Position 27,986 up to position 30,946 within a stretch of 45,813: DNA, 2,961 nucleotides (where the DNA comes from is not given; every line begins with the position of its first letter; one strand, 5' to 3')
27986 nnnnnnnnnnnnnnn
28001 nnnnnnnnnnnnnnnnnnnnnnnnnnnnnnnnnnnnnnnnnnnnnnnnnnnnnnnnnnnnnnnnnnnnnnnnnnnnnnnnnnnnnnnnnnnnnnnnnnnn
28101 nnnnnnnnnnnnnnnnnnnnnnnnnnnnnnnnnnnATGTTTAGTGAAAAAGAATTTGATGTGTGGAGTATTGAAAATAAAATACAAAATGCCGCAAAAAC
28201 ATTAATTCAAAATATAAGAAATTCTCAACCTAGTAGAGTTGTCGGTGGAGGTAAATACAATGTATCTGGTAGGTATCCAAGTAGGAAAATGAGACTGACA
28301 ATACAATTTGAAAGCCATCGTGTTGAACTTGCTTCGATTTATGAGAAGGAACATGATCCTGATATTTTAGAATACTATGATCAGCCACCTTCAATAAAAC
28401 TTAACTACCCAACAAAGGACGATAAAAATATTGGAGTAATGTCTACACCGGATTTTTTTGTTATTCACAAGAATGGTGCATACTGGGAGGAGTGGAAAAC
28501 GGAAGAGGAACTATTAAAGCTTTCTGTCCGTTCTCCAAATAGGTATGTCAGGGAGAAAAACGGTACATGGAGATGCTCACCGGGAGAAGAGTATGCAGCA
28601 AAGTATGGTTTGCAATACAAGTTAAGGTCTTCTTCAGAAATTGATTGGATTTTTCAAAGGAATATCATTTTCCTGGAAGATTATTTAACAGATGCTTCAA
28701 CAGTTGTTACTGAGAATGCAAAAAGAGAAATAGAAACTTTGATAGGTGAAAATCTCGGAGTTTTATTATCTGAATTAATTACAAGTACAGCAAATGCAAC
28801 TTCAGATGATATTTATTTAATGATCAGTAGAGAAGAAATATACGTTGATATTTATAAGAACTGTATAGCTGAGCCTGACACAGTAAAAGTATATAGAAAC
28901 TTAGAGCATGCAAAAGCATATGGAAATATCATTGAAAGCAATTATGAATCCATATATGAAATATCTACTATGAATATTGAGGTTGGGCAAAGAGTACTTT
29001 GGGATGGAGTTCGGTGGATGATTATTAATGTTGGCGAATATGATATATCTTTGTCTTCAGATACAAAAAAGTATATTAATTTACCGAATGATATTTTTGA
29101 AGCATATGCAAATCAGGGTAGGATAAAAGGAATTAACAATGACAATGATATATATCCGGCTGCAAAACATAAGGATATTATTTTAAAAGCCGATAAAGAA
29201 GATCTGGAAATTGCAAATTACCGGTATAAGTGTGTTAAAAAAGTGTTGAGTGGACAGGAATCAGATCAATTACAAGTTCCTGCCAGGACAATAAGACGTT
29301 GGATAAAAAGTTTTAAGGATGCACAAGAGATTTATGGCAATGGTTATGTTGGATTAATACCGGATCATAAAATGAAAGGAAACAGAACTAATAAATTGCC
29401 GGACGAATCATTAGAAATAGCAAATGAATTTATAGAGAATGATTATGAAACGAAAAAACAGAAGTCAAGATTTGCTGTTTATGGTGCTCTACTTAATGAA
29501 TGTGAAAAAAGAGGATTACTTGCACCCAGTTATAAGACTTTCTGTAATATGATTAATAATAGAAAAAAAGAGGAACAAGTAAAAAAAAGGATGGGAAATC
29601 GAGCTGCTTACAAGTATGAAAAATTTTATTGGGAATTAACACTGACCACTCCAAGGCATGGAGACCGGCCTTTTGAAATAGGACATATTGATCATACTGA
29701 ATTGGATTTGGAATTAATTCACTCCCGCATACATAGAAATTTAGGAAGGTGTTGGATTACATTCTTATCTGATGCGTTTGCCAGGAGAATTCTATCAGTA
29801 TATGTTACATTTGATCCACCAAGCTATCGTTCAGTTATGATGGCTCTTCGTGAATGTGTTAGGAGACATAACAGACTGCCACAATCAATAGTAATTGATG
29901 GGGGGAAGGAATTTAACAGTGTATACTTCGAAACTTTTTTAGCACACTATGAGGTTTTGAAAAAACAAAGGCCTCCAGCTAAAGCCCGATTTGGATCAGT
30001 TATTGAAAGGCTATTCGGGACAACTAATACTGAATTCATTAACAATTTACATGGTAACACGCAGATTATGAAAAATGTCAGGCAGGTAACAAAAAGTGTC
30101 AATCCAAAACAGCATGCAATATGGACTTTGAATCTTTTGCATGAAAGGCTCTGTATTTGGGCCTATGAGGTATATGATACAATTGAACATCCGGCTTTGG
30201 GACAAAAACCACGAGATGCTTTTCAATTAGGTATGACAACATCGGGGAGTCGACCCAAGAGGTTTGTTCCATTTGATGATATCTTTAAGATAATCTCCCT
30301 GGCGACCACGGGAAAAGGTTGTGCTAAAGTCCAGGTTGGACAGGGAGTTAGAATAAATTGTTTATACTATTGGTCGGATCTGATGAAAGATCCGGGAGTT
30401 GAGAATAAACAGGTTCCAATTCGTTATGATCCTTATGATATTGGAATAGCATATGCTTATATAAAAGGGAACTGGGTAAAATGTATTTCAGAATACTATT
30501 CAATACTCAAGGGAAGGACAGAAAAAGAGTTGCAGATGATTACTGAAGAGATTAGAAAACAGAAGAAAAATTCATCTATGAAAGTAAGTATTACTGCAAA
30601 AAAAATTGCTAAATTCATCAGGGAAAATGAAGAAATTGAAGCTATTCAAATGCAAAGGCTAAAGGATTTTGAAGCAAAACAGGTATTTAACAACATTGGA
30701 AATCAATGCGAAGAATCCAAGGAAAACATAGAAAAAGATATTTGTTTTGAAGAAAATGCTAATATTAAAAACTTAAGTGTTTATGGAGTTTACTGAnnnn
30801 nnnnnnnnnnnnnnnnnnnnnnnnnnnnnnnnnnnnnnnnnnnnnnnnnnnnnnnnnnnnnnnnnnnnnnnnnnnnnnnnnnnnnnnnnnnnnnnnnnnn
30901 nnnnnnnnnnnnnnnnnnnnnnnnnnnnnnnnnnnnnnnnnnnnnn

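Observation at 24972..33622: Tn7-like core with single-polypeptide TnsA-TnsB, TniB-type TnsC and two divergent TniQ selectors, with no CRISPR or TnsE partner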

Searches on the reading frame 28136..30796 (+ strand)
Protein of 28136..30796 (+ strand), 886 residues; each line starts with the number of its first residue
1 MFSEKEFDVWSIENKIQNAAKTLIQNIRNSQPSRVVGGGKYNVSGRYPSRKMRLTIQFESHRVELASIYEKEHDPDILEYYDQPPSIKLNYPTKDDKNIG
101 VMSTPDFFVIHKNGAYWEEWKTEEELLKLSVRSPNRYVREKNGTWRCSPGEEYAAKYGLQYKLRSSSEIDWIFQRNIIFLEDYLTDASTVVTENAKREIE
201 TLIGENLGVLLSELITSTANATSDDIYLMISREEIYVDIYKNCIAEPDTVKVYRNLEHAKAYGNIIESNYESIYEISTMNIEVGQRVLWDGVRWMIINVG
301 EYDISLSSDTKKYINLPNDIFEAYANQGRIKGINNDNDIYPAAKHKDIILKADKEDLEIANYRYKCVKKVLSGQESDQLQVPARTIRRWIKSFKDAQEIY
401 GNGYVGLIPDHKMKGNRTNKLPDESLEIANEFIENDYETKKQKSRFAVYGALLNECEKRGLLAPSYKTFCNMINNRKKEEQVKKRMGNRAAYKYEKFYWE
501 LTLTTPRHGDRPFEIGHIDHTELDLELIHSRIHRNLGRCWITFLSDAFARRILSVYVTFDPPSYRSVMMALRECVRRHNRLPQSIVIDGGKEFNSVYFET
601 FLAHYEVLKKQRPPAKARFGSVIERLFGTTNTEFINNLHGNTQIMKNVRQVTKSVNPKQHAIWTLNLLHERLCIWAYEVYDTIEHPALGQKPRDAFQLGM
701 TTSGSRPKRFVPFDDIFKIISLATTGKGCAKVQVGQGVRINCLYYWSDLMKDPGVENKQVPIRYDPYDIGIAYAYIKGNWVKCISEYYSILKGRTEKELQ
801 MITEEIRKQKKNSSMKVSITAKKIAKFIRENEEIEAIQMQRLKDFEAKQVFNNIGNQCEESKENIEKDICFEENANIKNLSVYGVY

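Call 4: search_protein_families(library=pfam, proteins=[window:28136-30796:+], max_evalue=0.01)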
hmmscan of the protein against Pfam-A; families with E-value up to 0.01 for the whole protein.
window:28136-30796:+ (886 aa): 3 families
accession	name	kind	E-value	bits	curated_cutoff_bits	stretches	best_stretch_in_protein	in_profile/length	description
PF08722.17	Tn7_TnsA-like_N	-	7.5e-08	33.3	26.5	1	74-164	1-83/85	TnsA-like endonuclease N terminal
PF00665.32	rve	-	8.1e-06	26.5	32.6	1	529-609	14-94/102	Integrase core domain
PF09299.17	Mu-transpos_C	-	2.2e-05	24.8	21.7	1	731-776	11-53/61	Mu transposase, C-terminal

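Call 15: find_homologous_proteins(query=window:28136-30796:+, max_evalue=0.00001)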
Query window:28136-30796:+ (886 aa): 1739 proteins with E <= 0.00001 among 8000 candidates; the best 120 are listed.
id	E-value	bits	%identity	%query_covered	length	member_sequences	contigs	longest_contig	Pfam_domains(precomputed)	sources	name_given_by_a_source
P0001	0.0e+0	2047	100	100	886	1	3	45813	PF00665.33,PF09299.18,PF08722.18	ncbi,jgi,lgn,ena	-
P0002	0.0e+0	1123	58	96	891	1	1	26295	PF00665.33,PF08722.18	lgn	-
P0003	0.0e+0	1090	56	96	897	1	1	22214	PF00665.33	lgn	-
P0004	0.0e+0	1080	55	97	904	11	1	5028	PF00665.33,PF08722.18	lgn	-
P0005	0.0e+0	1077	54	99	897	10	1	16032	PF00665.33,PF09299.18,PF08722.18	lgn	-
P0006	0.0e+0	1039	53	96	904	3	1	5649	PF00665.33,PF08722.18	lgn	-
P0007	0.0e+0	1029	52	100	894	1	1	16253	PF00665.33,PF09299.18,PF08722.18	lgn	-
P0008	0.0e+0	1029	52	99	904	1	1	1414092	PF00665.33,PF09299.18,PF08722.18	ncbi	-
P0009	0.0e+0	1023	53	96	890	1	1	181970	PF00665.33,PF08722.18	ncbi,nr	ncbi:DDE-type integrase/transposase/recombinase [Bacillus cereus]|nr:DDE-type integrase/transposase/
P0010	0.0e+0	1023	52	96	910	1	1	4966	PF00665.33,PF08722.18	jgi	jgi:putative transposase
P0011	0.0e+0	1021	51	98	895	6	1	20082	PF09039.18,PF00665.33,PF09299.18,PF08722.18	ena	-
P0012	0.0e+0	1021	51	99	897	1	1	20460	PF00665.33,PF08722.18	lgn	-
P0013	0.0e+0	1021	52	96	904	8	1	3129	PF00665.33,PF08722.18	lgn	-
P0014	0.0e+0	1018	52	98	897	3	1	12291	PF00665.33,PF08722.18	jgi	jgi:putative transposase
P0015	0.0e+0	1017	51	97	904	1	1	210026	PF00665.33,PF09299.18,PF08722.18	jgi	jgi:transposase InsO family protein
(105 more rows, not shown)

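Call 16: find_encoding_contigs(protein=P0001, flank=10000, max_places=4)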
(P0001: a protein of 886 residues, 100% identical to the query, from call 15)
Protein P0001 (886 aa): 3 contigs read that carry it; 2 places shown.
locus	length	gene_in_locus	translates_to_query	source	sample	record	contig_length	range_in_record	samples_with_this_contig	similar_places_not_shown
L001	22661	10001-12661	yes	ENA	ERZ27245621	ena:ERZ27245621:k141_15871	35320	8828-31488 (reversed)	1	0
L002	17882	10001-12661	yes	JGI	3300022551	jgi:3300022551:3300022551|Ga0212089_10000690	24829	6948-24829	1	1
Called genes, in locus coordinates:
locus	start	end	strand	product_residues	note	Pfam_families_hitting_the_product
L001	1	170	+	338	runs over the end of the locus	PF02899:Phage_int_SAM_1 (weak), PF13495:Phage_int_SAM_4 (faint), PF00589:Phage_integrase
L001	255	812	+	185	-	PF01695:IstB_IS21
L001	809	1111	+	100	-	-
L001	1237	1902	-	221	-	PF13384:HTH_23, PF13518:HTH_28 (weak), PF13551:HTH_29, PF13565:HTH_32, PF13592:HTH_33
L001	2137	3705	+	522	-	PF00133:tRNA-synt_1, PF01406:tRNA-synt_1e (weak), PF01921:tRNA-synt_1f (faint), PF09334:tRNA-synt_1g, PF00133:tRNA-synt_1, PF19303:Anticodon_3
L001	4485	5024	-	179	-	PF01610:DDE_Tnp_ISL3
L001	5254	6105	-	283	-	PF14690:Zn_ribbon_ISL3, PF01610:DDE_Tnp_ISL3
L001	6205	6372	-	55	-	PF20038:HTH_59 (faint), PF12728:HTH_17 (weak)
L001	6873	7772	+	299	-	PF06527:TniQ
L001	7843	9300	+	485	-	PF20042:DUF6444, PF13005:zf-IS66 (weak), PF03050:DDE_Tnp_IS66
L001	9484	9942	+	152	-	-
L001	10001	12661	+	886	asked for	PF08722:Tn7_TnsA-like_N, PF00665:rve (faint), PF09299:Mu-transpos_C (faint)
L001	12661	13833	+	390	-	PF05621:TniB (faint), PF13401:AAA_22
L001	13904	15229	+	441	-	PF06527:TniQ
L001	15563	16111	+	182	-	-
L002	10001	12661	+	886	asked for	PF08722:Tn7_TnsA-like_N, PF00665:rve (faint), PF09299:Mu-transpos_C (faint)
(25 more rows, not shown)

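Call 17: find_encoding_contigs(protein=P0002, flank=10000, max_places=3)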
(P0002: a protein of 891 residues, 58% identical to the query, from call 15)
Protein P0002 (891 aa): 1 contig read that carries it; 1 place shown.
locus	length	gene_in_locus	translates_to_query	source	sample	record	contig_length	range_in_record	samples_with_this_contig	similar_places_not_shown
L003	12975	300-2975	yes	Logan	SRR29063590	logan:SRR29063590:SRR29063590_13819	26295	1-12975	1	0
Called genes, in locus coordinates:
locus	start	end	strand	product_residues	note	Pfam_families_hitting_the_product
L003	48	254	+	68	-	-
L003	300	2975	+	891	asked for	PF08722:Tn7_TnsA-like_N, PF00665:rve (faint)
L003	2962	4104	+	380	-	PF13401:AAA_22, PF05621:TniB (weak)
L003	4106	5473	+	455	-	PF06527:TniQ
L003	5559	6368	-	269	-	-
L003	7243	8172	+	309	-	PF01555:N6_N4_Mtase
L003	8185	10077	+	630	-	PF24389:ORC-CDC6-like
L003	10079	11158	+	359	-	PF24390:PRTase-CE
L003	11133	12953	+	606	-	PF24389:ORC-CDC6-like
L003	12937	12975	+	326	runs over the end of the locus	-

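Call 18: find_encoding_contigs(protein=P0008, flank=10000, max_places=2)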
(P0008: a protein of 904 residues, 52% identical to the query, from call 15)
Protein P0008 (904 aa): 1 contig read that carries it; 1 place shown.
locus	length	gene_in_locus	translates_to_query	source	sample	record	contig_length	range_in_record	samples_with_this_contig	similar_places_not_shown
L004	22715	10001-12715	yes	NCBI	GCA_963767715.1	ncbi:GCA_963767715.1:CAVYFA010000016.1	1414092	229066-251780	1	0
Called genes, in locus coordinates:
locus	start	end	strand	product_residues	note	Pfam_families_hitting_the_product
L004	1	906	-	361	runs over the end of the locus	-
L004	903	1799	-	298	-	-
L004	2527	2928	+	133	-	PF00903:Glyoxalase, PF12681:Glyoxalase_2 (faint)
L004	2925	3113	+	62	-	-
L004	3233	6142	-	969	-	PF00211:Guanylate_cyc, PF00931:NB-ARC, PF13191:AAA_16, PF13401:AAA_22, PF25872:HTH_77 (weak), PF13424:TPR_12, PF17874:TPR_MalT (weak)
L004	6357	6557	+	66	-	-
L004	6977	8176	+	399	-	PF13599:Pentapeptide_4 (weak), PF25296:Decapeptide (faint), PF00805:Pentapeptide, PF13599:Pentapeptide_4, PF00805:Pentapeptide, PF13576:Pentapeptide_3 (weak), PF13599:Pentapeptide_4 (weak), PF00805:Pentapeptide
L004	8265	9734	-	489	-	-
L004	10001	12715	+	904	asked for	PF08722:Tn7_TnsA-like_N (weak), PF00665:rve (faint), PF09299:Mu-transpos_C (weak)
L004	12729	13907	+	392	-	PF05621:TniB (faint), PF13191:AAA_16 (weak), PF13401:AAA_22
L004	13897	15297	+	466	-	PF06527:TniQ, PF13560:HTH_31 (faint)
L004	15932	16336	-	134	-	PF00072:Response_reg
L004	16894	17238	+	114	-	PF14602:Hexapep_2 (faint), PF00132:Hexapep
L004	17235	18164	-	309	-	PF01156:IU_nuc_hydro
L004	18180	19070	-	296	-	PF05552:MS_channel_1st_1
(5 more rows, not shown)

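Call 19: find_encoding_contigs(protein=P0009, flank=10000, max_places=2)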
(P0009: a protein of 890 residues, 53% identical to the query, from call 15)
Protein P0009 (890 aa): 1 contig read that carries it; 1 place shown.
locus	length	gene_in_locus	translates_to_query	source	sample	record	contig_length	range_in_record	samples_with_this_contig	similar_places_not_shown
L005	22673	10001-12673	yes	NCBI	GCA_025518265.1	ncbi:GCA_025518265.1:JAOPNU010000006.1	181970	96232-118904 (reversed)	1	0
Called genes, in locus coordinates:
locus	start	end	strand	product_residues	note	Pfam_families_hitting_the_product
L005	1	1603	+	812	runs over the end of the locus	PF08206:OB_RNB, PF17876:CSD2 (weak), PF08206:OB_RNB, PF17876:CSD2, PF00773:RNB, PF00575:S1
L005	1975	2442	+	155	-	PF01668:SmpB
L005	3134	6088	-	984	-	PF02463:SMC_N, PF13304:AAA_21 (faint), PF13476:AAA_23, PF13555:AAA_29 (weak)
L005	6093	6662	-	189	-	PF20289:MComp1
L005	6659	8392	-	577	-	PF14130:Cap4_nuclease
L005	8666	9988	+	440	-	PF06527:TniQ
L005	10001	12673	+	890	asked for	PF08722:Tn7_TnsA-like_N, PF00665:rve (weak)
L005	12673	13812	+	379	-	PF05621:TniB (faint), PF13401:AAA_22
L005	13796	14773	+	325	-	PF06527:TniQ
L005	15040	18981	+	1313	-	PF20720:nSTAND3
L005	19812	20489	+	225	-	PF00072:Response_reg, PF00486:Trans_reg_C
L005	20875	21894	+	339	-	PF01497:Peripla_BP_2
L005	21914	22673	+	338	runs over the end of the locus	PF01032:FecCD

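Call 20: find_encoding_contigs(protein=P0003, flank=10000, max_places=2)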
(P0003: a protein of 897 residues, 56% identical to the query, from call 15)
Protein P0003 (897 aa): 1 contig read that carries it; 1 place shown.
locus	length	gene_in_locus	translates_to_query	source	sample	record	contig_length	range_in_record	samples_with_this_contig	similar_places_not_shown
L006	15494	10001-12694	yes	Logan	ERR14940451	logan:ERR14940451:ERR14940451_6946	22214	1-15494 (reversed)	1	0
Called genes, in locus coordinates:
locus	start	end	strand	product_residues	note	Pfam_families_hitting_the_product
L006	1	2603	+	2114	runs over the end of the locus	PF05729:NACHT (faint)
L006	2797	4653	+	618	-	PF02463:SMC_N (weak), PF11398:DUF2813, PF13175:AAA_15, PF13476:AAA_23, PF13304:AAA_21, PF13175:AAA_15, PF20469:OLD-like_TOPRIM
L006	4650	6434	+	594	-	PF00580:UvrD-helicase, PF13086:AAA_11 (faint), PF13245:AAA_19, PF01443:Viral_helicase1 (faint), PF13361:UvrD_C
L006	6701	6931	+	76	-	-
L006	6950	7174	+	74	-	PF19448:DUF5986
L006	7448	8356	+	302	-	PF06114:Peptidase_M78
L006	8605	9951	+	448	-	PF06527:TniQ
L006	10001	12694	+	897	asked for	PF00665:rve (weak)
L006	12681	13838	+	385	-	PF13401:AAA_22, PF05621:TniB (weak)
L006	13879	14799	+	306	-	PF06527:TniQ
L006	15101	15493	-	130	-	?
